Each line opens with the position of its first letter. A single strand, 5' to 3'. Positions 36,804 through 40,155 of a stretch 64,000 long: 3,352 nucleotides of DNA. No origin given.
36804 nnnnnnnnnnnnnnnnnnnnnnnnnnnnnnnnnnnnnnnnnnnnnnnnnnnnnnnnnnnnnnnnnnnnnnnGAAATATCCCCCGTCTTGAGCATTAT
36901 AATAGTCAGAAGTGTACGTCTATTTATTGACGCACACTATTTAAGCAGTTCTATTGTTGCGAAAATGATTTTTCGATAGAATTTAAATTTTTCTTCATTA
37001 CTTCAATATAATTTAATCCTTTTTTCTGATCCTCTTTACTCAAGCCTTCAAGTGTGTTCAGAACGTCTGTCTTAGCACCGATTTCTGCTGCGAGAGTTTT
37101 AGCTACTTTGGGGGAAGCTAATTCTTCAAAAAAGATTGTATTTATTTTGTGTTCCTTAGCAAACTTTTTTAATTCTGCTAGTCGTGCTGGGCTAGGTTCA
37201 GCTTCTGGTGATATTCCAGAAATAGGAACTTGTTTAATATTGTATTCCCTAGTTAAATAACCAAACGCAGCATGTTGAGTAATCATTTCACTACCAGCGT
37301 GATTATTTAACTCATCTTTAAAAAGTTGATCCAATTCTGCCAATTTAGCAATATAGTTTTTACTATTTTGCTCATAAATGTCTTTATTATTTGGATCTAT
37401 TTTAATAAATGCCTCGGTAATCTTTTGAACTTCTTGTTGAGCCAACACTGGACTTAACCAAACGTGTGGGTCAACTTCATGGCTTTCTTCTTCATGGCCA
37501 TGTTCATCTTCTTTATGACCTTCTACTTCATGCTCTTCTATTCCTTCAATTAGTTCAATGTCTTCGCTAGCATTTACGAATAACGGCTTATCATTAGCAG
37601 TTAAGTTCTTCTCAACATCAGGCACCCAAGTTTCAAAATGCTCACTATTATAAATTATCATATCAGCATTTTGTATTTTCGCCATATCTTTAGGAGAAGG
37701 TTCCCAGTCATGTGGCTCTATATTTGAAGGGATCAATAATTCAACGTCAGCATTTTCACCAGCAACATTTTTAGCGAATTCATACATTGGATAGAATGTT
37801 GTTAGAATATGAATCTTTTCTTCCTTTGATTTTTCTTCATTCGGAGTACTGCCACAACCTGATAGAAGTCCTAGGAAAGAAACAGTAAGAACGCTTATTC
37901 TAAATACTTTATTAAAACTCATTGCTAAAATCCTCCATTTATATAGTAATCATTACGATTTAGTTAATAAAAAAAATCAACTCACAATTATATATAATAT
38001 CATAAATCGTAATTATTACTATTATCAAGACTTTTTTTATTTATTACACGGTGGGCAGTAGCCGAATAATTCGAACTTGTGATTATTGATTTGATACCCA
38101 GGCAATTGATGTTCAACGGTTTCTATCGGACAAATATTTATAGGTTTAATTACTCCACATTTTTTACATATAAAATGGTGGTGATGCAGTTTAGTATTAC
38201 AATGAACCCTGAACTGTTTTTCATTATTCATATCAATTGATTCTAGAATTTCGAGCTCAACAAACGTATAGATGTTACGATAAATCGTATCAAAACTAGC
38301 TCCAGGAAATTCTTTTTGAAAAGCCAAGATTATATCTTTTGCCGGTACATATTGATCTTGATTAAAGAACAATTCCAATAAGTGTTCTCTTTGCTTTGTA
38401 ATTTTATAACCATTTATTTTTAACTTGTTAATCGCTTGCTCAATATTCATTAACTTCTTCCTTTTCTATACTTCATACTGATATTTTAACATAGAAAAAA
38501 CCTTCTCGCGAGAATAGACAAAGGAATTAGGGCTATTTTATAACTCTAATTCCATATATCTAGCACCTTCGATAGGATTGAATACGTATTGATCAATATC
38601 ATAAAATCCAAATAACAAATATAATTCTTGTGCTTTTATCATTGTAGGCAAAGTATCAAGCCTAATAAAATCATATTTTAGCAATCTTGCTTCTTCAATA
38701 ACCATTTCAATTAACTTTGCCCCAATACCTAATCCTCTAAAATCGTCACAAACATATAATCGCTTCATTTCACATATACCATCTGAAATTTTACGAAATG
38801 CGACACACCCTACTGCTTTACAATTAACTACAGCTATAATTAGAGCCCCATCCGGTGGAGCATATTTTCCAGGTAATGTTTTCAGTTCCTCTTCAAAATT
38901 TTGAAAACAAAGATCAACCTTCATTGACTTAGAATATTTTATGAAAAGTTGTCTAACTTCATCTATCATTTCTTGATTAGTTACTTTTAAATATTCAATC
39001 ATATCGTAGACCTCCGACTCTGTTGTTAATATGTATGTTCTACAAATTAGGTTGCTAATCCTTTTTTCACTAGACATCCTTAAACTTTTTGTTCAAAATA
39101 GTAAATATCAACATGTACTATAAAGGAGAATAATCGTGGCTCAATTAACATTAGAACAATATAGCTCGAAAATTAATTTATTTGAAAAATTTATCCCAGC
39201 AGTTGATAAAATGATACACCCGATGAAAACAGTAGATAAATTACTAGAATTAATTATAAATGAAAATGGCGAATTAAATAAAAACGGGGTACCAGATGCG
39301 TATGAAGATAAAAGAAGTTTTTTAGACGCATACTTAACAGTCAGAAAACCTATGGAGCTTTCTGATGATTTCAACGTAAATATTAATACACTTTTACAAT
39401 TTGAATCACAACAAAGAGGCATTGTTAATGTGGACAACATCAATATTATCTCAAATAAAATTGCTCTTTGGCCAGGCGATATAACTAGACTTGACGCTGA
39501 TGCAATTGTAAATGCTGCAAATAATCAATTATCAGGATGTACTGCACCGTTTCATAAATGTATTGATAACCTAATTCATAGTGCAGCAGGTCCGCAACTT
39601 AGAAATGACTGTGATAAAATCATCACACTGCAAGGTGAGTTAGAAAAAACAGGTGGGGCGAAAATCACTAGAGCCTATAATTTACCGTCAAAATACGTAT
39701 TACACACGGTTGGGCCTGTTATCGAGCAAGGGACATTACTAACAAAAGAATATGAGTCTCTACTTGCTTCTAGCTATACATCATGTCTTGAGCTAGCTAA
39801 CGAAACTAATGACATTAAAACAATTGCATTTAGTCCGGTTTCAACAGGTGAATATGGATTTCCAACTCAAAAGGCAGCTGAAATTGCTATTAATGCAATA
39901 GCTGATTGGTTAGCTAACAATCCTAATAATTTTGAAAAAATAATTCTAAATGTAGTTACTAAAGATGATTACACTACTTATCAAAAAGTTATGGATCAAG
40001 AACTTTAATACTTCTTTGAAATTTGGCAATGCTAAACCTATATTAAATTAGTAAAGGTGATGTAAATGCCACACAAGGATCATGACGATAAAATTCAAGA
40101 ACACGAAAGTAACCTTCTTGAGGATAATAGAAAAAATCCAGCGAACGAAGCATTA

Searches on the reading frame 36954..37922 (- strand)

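Call 35: search_protein_families(library=pfam, proteins=[window:36954-37922:-], max_evalue=0.00001)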
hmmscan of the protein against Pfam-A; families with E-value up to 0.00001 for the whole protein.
window:36954-37922:- (323 aa): 1 family
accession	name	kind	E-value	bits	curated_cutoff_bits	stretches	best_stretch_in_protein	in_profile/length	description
PF01297.22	ZnuA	-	1.4e-87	293.9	29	1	39-318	1-262/263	Zinc-uptake complex component A periplasmic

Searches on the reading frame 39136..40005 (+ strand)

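Call 35: search_protein_families(library=pfam, proteins=[window:39136-40005:+], max_evalue=0.00001)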
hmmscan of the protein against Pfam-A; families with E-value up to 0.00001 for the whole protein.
window:39136-40005:+ (290 aa): 1 family
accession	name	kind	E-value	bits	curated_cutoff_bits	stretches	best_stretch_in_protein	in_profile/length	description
PF01661.27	Macro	-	5.3e-33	113.9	22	1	125-251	1-118/118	Macro domain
